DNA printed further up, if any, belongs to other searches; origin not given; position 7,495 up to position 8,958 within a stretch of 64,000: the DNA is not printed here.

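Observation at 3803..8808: Putative Bacteroidota sulfoquinovose (sulfosugar) monooxygenase operon with a sodium symporter and an esterase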

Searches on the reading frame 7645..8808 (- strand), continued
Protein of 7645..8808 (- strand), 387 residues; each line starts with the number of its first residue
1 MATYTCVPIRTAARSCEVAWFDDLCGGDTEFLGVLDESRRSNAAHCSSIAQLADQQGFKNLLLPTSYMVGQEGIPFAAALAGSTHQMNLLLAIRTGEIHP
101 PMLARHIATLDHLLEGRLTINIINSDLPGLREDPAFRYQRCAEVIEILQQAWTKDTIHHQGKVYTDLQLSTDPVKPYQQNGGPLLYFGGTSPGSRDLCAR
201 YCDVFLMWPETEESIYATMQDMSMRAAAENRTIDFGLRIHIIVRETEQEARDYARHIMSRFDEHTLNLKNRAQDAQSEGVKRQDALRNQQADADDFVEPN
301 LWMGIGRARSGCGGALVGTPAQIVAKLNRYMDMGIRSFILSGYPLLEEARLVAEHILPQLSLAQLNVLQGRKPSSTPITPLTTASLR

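Call 22: find_related_loci(query=window:7645-8808:-, collection=genome_contigs, flank=10000)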
Query window:7645-8808:- (387 aa) in genome_contigs; peptide patterns used: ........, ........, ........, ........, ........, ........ (x = any residue, [..] = any of these).
376 stretches matched a pattern; 365 encode a relative of the query (tblastn E <= 1e-3); the best 80 are kept; 80 distinct loci.
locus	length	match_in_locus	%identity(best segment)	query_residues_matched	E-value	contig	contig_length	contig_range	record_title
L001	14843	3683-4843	96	1-387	0e+0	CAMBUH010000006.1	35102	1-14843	MAG: Chitinophaga pinensis isolate MoE-23oct19-53 genome assembly, contig: MoE-23oct19-C956, whole genome shotgun sequen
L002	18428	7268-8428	95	1-387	0e+0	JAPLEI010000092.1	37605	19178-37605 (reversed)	MAG: Bacteroidetes bacterium isolate LacPavin_0419_WC53_MAG_42_9 LacPavin_0419_WC53_scaffold_14740, whole genome shotgun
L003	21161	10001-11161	95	1-387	0e+0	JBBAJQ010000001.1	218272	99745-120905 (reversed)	MAG: Sediminibacterium sp. isolate EUL_015 ctg1-EUL_015, whole genome shotgun sequence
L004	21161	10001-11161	82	1-387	0e+0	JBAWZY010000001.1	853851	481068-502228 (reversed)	MAG: Chitinophagia bacterium isolate ELA127 MAG127_1, whole genome shotgun sequence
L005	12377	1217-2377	81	1-387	0e+0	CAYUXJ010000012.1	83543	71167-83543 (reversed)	MAG TPA_asm: uncultured Sediminibacterium sp. isolate SRP272421_co1_308 genome assembly, contig: NODE_349_length_83543_c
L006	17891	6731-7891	81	1-387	0e+0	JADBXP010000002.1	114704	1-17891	MAG: Chitinophagaceae bacterium isolate M043S1SP1A08QC M043S1_2, whole genome shotgun sequence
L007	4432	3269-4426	81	1-386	0e+0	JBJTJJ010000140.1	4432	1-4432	MAG: Sediminibacterium sp. isolate samp_4311_concoct_388 samp_4311_466117, whole genome shotgun sequence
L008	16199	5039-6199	81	1-387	0e+0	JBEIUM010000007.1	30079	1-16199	MAG: Sediminibacterium sp. isolate Sample-111-S82-bin-100 Sample_111_S82-bin_100-k141_2268927, whole genome shotgun sequ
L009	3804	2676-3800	80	1-375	0e+0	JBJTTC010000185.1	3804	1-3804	MAG: Sediminibacterium sp. isolate samp_4446_semibin_60 samp_4446_808665, whole genome shotgun sequence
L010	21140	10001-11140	72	7-386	0e+0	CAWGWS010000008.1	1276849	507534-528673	MAG: uncultured Cytophagales bacterium isolate MFD02581.bin.1.29 genome assembly, contig: contig_55619, whole genome sho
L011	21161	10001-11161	69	1-387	0e+0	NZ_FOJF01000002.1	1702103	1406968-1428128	Chitinophaga sp. YR573, whole genome shotgun sequence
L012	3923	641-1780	72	7-386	0e+0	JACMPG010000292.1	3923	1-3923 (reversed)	MAG: Spirosoma sp. isolate LF-bin-320 FL-bin-320-contig-k141_2041823, whole genome shotgun sequence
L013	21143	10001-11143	70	7-387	0e+0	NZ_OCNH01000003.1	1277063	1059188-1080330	Spirosoma fluviale strain DSM 29961, whole genome shotgun sequence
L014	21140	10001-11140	70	7-387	0e+0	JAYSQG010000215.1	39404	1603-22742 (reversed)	MAG: Saprospiraceae bacterium isolate GFS_11699 GFS_11699_214, whole genome shotgun sequence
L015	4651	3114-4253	71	7-387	0e+0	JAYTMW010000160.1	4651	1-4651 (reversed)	MAG: Saprospiraceae bacterium isolate GFS_3826 GFS_3826_159, whole genome shotgun sequence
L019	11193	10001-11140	70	7-387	0e+0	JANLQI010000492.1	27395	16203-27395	MAG: Saprospiraceae bacterium isolate OTE_38_metabat_221 OTE_38_k141_3183097, whole genome shotgun sequence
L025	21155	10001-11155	68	2-387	0e+0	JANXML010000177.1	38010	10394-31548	MAG: Arcicella sp. isolate 337R_concoct_21 337R_k141_338090, whole genome shotgun sequence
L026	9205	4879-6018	69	7-387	0e+0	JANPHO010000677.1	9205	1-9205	MAG: Saprospiraceae bacterium isolate VAR_69_metabat_100 VAR_69_k141_3253673, whole genome shotgun sequence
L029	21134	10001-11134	69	10-387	0e+0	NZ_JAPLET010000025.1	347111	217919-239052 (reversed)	MAG: Spirosoma sp. isolate LacPavin_0818_WC40_MAG_50_50 LacPavin_0818_WC40_scaffold_268543, whole genome shotgun sequenc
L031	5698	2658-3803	68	5-387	0e+0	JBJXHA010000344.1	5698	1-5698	MAG: Bacteroidia bacterium isolate F1F2.bin.14 k127_9477654, whole genome shotgun sequence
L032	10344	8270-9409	69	7-387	0e+0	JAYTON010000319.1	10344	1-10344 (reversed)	MAG: Saprospiraceae bacterium isolate GFS_4118 GFS_4118_318, whole genome shotgun sequence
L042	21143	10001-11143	67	5-386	7e-180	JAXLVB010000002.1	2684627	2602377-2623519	MAG: Spirosomataceae bacterium isolate STL-BAC45 C1.240.fa-2, whole genome shotgun sequence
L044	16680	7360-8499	68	7-387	1e-179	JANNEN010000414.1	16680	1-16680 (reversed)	MAG: Emticicia sp. isolate OTE_75_metabat_385 OTE_75_k141_1296062, whole genome shotgun sequence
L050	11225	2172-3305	66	4-382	1e-177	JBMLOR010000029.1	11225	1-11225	MAG: Chitinophagaceae bacterium isolate LE_186795 NODE_8623_length_11225_cov_9.292211, whole genome shotgun sequence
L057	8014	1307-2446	65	7-387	3e-175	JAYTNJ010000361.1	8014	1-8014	MAG: Saprospiraceae bacterium isolate GFS_3889 GFS_3889_360, whole genome shotgun sequence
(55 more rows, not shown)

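Call 28: search_protein_families(library=pfam, proteins=[L032:9528-10244:+, L026:1789-4623:-, L010:9557-9973:+, L029:8180-9415:+, L042:2235-3872:-, L050:257-1162:+, L044:4752-5678:+, L010:1416-2501:+, L019:5097-6794:+, L025:9039-9863:-], max_evalue=0.0001)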
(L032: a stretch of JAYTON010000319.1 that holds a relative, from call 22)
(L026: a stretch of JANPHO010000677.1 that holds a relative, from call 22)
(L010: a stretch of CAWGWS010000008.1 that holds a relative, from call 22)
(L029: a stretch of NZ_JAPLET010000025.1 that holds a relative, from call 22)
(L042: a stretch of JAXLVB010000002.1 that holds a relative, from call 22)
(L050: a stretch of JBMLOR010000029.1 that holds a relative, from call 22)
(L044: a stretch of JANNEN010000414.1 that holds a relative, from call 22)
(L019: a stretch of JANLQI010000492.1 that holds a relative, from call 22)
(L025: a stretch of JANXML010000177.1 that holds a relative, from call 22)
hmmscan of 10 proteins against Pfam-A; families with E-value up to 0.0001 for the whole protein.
L032:9528-10244:+ (238 aa): 3 families
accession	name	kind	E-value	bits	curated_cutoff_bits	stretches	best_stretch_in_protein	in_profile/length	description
PF00106.31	adh_short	-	3.2e-48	164.2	26.6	1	6-192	1-187/195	short chain dehydrogenase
PF13561.12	adh_short_C2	-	5.7e-35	121.4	27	1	12-204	1-193/236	Enoyl-(Acyl carrier protein) reductase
PF08659.16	KR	-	8.7e-11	42.5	22.6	1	8-170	3-165/180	KR domain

L026:1789-4623:- (944 aa): 4 families
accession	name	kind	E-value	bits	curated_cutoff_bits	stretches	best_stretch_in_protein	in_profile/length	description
PF00593.30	TonB_dep_Rec_b-barrel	-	1.5e-21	78.2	27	1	473-918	50-436/436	TonB dependent receptor-like, beta-barrel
PF13715.12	CarbopepD_reg_2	-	1.7e-17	63.6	32.2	1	24-107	1-88/88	CarboxypepD_reg-like domain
PF07715.20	Plug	-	3.4e-12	47.3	23.9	1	117-224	3-106/107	TonB-dependent Receptor Plug Domain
PF13620.12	CarboxypepD_reg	-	2.2e-11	44.4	32.3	1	23-94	1-80/82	Carboxypeptidase regulatory-like domain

L010:9557-9973:+ (138 aa): 0 families

L029:8180-9415:+ (411 aa): 2 families
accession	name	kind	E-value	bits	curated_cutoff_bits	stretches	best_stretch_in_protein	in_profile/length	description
PF00174.25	Oxidored_molyb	-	5.3e-49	166.5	24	1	94-262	6-167/169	Oxidoreductase molybdopterin binding domain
PF03404.22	Mo-co_dimer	-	2.7e-19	70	22.7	1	292-410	3-137/138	Mo-co oxidoreductase dimerisation domain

L042:2235-3872:- (545 aa): 3 families
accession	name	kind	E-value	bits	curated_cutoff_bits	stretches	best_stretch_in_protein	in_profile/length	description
PF00128.31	Alpha-amylase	-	3e-162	541.4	22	1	13-474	1-446/446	Alpha amylase, catalytic domain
PF11941.14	DUF3459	-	1.2e-06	29.2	22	1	457-538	1-87/90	Domain of unknown function (DUF3459)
PF16657.11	Malt_amylase_C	-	3.2e-05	24.4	27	1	474-514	1-41/75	Maltogenic Amylase, C-terminal domain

L050:257-1162:+ (301 aa): 3 families
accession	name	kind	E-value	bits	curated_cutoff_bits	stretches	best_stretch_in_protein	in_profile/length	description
PF03466.25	LysR_substrate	-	9.4e-35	120.3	28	1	91-296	3-206/209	LysR substrate binding domain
PF00126.33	HTH_1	-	2.3e-19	69.5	26.6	1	8-65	3-60/60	Bacterial regulatory helix-turn-helix protein, lysR family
PF12849.12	PBP_like_2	-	6.2e-06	26.6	27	1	92-215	8-156/267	PBP superfamily domain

L044:4752-5678:+ (308 aa): 1 family
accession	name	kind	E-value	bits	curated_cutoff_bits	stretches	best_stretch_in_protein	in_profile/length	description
PF03601.19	Cons_hypoth698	-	2.3e-52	178.3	24.5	1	18-286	24-302/304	Conserved hypothetical protein 698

L010:1416-2501:+ (361 aa): 3 families
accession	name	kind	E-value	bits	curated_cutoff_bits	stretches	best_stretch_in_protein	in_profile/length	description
PF00034.26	Cytochrom_C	-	1.7e-15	58.5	21.3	1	222-307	3-89/90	Cytochrome c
PF13442.11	Cytochrome_CBB3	-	5.2e-13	49.6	27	1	221-304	4-68/68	Cytochrome C oxidase, cbb3-type, subunit III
PF21342.2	SoxA-TsdA_cyt-c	-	2.9e-09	37.2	27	1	118-191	12-80/88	SoxA/TsdA, cytochrome c domain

L019:5097-6794:+ (565 aa): 2 families
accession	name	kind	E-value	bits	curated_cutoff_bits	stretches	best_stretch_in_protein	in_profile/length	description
PF02872.23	5_nucleotid_C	-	9.1e-18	65.3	23.6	1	364-494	20-141/158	5'-nucleotidase, C-terminal domain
PF00149.33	Metallophos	-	7.7e-10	40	21.5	1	55-276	2-190/191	Calcineurin-like phosphoesterase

L025:9039-9863:- (274 aa): 1 family
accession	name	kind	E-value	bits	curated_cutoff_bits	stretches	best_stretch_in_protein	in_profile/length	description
PF01557.24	FAA_hydrolase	-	7.7e-20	71.9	23.9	1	97-273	27-213/214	Fumarylacetoacetate (FAA) hydrolase C-terminal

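Call 29: search_protein_families(library=ncbifam, proteins=[L032:9528-10244:+, L010:9557-9973:+, L029:8180-9415:+, L042:2235-3872:-, L044:4752-5678:+, L010:1416-2501:+, L019:5097-6794:+, L025:9039-9863:-], max_evalue=0.00001)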
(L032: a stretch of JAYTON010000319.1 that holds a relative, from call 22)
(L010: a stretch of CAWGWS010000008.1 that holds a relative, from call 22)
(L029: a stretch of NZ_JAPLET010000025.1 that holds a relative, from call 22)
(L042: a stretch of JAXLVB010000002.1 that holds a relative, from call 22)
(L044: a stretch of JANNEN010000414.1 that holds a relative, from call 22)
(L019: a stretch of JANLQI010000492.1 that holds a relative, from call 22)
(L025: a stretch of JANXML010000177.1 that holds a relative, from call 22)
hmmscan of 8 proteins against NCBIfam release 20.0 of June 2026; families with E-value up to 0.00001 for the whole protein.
L032:9528-10244:+ (238 aa): 209 families (the best 25 are shown)
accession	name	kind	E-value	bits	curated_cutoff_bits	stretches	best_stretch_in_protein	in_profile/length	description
NF005594.0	PRK07326.1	equivalog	4.2e-52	177.1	271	1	2-233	3-231/237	SDR family oxidoreductase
NF005806.0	PRK07666.1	equivalog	1.2e-49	168.8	286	1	2-229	4-232/239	3-ketoacyl-ACP reductase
NF005672.0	PRK07454.1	equivalog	1.1e-47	162.3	234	1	6-233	7-236/241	SDR family oxidoreductase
NF005495.0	PRK07109.1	subfamily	7.8e-42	143.7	264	1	3-193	6-198/334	SDR family oxidoreductase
NF004825.0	PRK06181.1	equivalog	1.8e-38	132.3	215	1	2-194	3-195/268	SDR family oxidoreductase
NF006114.0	PRK08263.1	subfamily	5.4e-38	130.8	290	1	5-193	3-188/280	short chain dehydrogenase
NF005878.0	PRK07825.1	subfamily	5.9e-38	130.8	287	1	2-225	6-224/278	short chain dehydrogenase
NF038213.1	SDR_TniO_fam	equivalog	6.4e-38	130.6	300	1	5-236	2-249/249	SDR family oxidoreductase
NF004791.0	PRK06138.1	equivalog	1.1e-37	129.7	312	1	1-206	1-205/252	SDR family oxidoreductase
NF004203.0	PRK05653.2-4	subfamily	3.6e-37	128.2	313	1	2-200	3-203/260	3-oxoacyl-ACP reductase FabG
NF004824.0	PRK06180.1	subfamily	5.2e-37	127.5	298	1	5-194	4-190/279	oxidoreductase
NF004826.0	PRK06182.1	subfamily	1.1e-36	126.6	305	1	5-191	4-184/274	oxidoreductase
NF005559.1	PRK07231.1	subfamily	1.2e-35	123.2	215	1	3-197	2-196/249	glucose 1-dehydrogenase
NF009093.0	PRK12429.1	subfamily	2.2e-35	122.2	258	1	1-219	1-219/259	3-hydroxybutyrate dehydrogenase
NF004526.0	PRK05872.1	subfamily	2.4e-35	122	276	1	2-198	7-201/297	short-chain dehydrogenase/reductase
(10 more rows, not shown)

L010:9557-9973:+ (138 aa): 0 families

L029:8180-9415:+ (411 aa): 4 families
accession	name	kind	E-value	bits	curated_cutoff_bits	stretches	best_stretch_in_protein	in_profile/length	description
NF052245.1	SorA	equivalog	1.1e-69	235.1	600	1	54-409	47-395/396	SorA family sulfite dehydrogenase catalytic subunit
NF052247.1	SorT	equivalog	3e-58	197.4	570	1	74-410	62-385/387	SorT family sulfite dehydrogenase catalytic subunit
TIGR04555.1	sulfite_DH_soxC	equivalog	2e-55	188.4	420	1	66-389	77-376/408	sulfite dehydrogenase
NF003767.0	PRK05363.1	equivalog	4.7e-06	26.1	207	0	162-238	145-228/320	protein-methionine-sulfoxide reductase catalytic subunit MsrP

L042:2235-3872:- (545 aa): 32 families (the best 25 are shown)
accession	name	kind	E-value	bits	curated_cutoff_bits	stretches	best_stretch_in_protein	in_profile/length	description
TIGR02403.1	trehalose_treC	equivalog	3.1e-189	630.2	799.05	1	5-542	1-543/544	alpha,alpha-phosphotrehalase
NF008183.0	PRK10933.1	subfamily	1.7e-167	558.5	535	1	3-540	5-547/551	alpha,alpha-phosphotrehalase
NF051899.1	BetGalacBglAAgro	equivalog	3.1e-121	405.4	900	1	4-514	1-502/537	beta-galactosidase BglA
TIGR02456.1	treS_nterm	equivalog_domain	8e-104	348.1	678.35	2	4-323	1-308/539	maltose alpha-D-glucosyltransferase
NF041321.1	Alpha-amyl_MalA_Halo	equivalog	9.7e-44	149.8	875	1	4-137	255-389/666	alpha-amylase MalA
NF008051.0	PRK10785.1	equivalog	1.5e-42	145.6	568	1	28-203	176-343/607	maltodextrin glucosidase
NF041090.1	Cyc-maltodext_AglB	equivalog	2.6e-40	138.6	540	1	28-196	62-207/470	cyclomaltodextrinase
TIGR02402.1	trehalose_TreZ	equivalog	2e-20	72.6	538.8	1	6-103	92-185/545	malto-oligosyltrehalose trehalohydrolase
NF011083.0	PRK14510.1-2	equivalog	3.7e-20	71.1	1322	1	28-200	220-386/1186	bifunctional glycogen debranching protein GlgX/4-alpha-glucanotransferase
TIGR02401.1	trehalose_TreY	equivalog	2.9e-17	62.2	498.65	1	34-128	19-120/838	malto-oligosyltrehalose synthase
NF011077.0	PRK14507.1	equivalog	5.8e-13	47.1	2148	1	32-104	759-832/1693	malto-oligosyltrehalose synthase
NF006970.0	PRK09441.1-3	equivalog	6.2e-13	48.2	516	1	33-200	60-234/466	alpha-amylase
NF007059.0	PRK09505.2-4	equivalog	6.6e-11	41.2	865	1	27-104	225-316/683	alpha-amylase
NF007051.0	PRK09505.1-1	equivalog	7e-11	40.8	864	1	28-142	236-369/686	alpha-amylase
NF011087.0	PRK14511.1-5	equivalog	8.2e-11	40.4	1556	1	34-125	30-126/996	malto-oligosyltrehalose synthase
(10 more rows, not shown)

L044:4752-5678:+ (308 aa): 1 family
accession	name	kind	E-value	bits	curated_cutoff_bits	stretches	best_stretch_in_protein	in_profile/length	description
TIGR00698.1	TIGR00698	subfamily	9.4e-31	107.3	232.6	1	26-304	33-331/335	YeiH family putative sulfate export transporter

L010:1416-2501:+ (361 aa): 2 families
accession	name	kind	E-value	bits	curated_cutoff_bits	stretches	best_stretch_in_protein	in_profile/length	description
TIGR04484.1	thiosulf_SoxA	equivalog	4.1e-09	36.1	110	1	120-196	123-202/212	sulfur oxidation c-type cytochrome SoxA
NF011054.0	PRK14486.1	equivalog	8.5e-09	35.3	447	1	181-306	174-289/294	putative bifunctional cbb3-type cytochrome c oxidase subunit II/cytochrome c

L019:5097-6794:+ (565 aa): 13 families
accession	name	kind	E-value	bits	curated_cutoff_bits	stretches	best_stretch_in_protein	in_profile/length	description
TIGR04486.1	thiosulf_SoxB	equivalog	4.2e-71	239.9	550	1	81-548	111-555/556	thiosulfohydrolase SoxB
NF006934.0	PRK09419.1-1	subfamily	2.5e-43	147.9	1646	2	29-316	33-313/1174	multifunctional 2',3'-cyclic-nucleotide 2'-phosphodiesterase/3'-nucleotidase/5'-nucleotidase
NF006935.0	PRK09419.1-2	equivalog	6.5e-23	80.4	2801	1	175-538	801-1167/1445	multifunctional 2',3'-cyclic-nucleotide 2'-phosphodiesterase/3'-nucleotidase/5'-nucleotidase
NF007109.1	PRK09558.1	equivalog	4.9e-22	78.4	600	1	51-325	33-324/550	bifunctional UDP-sugar hydrolase/5'-nucleotidase UshA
NF006937.0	PRK09419.1-4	equivalog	5.9e-22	76.9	2554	1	177-480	783-1083/1411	multifunctional 2',3'-cyclic-nucleotide 2'-phosphodiesterase/3'-nucleotidase/5'-nucleotidase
NF040549.1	Nt5e_LPXTG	exception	1e-18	67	1050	1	39-172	84-204/731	cell surface ecto-5'-nucleotidase Nt5e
NF006938.0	PRK09420.1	equivalog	7e-16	57.8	486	1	54-277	25-262/648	bifunctional 2',3'-cyclic-nucleotide 2'-phosphodiesterase/3'-nucleotidase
TIGR01530.1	nadN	equivalog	3.5e-15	55.6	436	1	55-275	2-216/550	NAD nucleotidase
NF041198.1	UshA_like_PCGU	equivalog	2.3e-14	52.9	275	1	87-321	49-284/519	UshA-like (seleno)protein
NF006936.0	PRK09419.1-3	equivalog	5.9e-12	44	2542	1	54-494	704-1143/1212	multifunctional 2',3'-cyclic-nucleotide 2'-phosphodiesterase/3'-nucleotidase/5'-nucleotidase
TIGR01390.1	CycNucDiestase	equivalog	3.4e-11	42.4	883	1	56-277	5-240/626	2',3'-cyclic-nucleotide 2'-phosphodiesterase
NF008871.0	PRK11907.1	equivalog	2e-10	39.5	1266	1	38-191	100-253/814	bifunctional 2',3'-cyclic-nucleotide 2'-phosphodiesterase/3'-nucleotidase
NF006933.0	PRK09418.1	equivalog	4.6e-10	38.3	1419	1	54-342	40-344/780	bifunctional 2',3'-cyclic-nucleotide 2'-phosphodiesterase/3'-nucleotidase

L025:9039-9863:- (274 aa): 4 families
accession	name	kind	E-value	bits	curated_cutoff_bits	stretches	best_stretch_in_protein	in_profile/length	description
TIGR02303.1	HpaG-C-term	equivalog_domain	1.9e-09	37.4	276.4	1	144-273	119-242/245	4-hydroxyphenylacetate degradation bifunctional isomerase/decarboxylase, C-terminal subunit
NF040903.1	GguC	equivalog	4.1e-09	35.9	340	1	100-265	136-307/329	AraD1 family protein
NF053535.1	DhyDRhmHlse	equivalog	4.7e-06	26.1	500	1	143-273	146-278/284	2,4-didehydro-3-deoxy-L-rhamnonate hydrolase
TIGR02305.1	HpaG-N-term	equivalog_domain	5.2e-06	26.1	228.65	1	144-273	85-205/205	4-hydroxyphenylacetate degradation bifunctional isomerase/decarboxylase, N-terminal subunit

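Call 31: search_solved_structures(query=L032:9528-10244:+, max_evalue=1e-20)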
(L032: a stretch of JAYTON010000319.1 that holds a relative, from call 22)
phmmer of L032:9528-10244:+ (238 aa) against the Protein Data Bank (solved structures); distinct sequences matched with E-value up to 1e-20: 68 (the best 60 are shown).
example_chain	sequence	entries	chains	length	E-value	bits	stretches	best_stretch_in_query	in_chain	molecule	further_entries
2ehd_A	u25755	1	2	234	2.1e-36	128.8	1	7-234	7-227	Oxidoreductase, short-chain dehydrogenase/reductase family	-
2jah_A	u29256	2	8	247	6.3e-35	123.9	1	2-236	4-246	CLAVULANIC ACID DEHYDROGENASE | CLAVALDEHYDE DEHYDROGENASE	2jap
2et6_A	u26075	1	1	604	3.9e-30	108.2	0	2-186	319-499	(3R)-hydroxyacyl-CoA dehydrogenase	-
2bd0_A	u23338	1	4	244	5.2e-30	107.8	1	7-237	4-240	sepiapterin reductase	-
3tfo_A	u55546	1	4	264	2.3e-28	102.5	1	5-235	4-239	putative 3-oxoacyl-(acyl-carrier-protein) reductase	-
3rkr_A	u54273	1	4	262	1.9e-27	99.5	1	2-234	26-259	Short chain oxidoreductase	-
2uvd_A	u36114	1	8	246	1e-26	97.1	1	3-189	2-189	3-OXOACYL-(ACYL-CARRIER-PROTEIN) REDUCTASE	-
4weo_A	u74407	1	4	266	1.4e-26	96.6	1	3-194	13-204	Putative acetoin(Diacetyl) reductase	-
4wjz_A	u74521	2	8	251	6e-26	94.6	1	1-191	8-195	3-oxoacyl-[acyl-carrier-protein] reductase FabG | 3-oxoacyl-[acyl-carrier protein] reductase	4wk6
3rku_A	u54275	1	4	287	6.3e-26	94.5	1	4-236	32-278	Oxidoreductase YMR226C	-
5end_A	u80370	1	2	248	1.2e-25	93.5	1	1-191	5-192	3-oxoacyl-[acyl-carrier-protein] reductase FabG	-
2nwq_A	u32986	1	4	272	1.8e-25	93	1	8-237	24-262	Probable short-chain dehydrogenase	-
3op4_A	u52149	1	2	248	2.1e-25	92.8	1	1-191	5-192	3-oxoacyl-[acyl-carrier protein] reductase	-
3rro_A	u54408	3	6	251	2.1e-25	92.7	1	1-191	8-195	3-ketoacyl-(acyl-carrier-protein) reductase | 3-oxoacyl-[acyl-carrier protein] reductase | 3-oxoacyl-[acyl-carrier-protein] reductase FabG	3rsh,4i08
3tzh_A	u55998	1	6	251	3.2e-25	92.2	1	1-191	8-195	3-oxoacyl-[acyl-carrier protein] reductase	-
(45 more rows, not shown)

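Call 41: search_protein_representatives(protein=window:7645-8808:-)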
Query: 387 residues. Proteins with E-value up to 0.001 (for the whole library): 3627; up to 1e-10: 1096; up to 1e-30: 159. The best 150 are listed.
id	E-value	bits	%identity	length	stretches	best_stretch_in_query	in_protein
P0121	1.0e-159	548.1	62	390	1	6-386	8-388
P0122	1.5e-91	323.8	55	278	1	15-287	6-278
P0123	1.6e-89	317.1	47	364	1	14-367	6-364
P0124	2.6e-88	313.2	47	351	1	16-364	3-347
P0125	8.7e-87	308.1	54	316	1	84-378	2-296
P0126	2.4e-85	303.4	53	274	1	113-382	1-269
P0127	8.2e-80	285.2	69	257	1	109-288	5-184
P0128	1.8e-78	280.8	53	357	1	5-249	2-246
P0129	8.2e-78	278.6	42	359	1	15-360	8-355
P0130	2.7e-73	263.8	42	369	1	11-361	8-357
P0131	3.2e-68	247.0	51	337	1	102-360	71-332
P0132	2.4e-64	234.3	60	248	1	80-261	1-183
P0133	1.9e-62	228.1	45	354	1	41-315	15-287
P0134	3.0e-62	227.4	52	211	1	176-384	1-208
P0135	6.8e-60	219.6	42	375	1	15-362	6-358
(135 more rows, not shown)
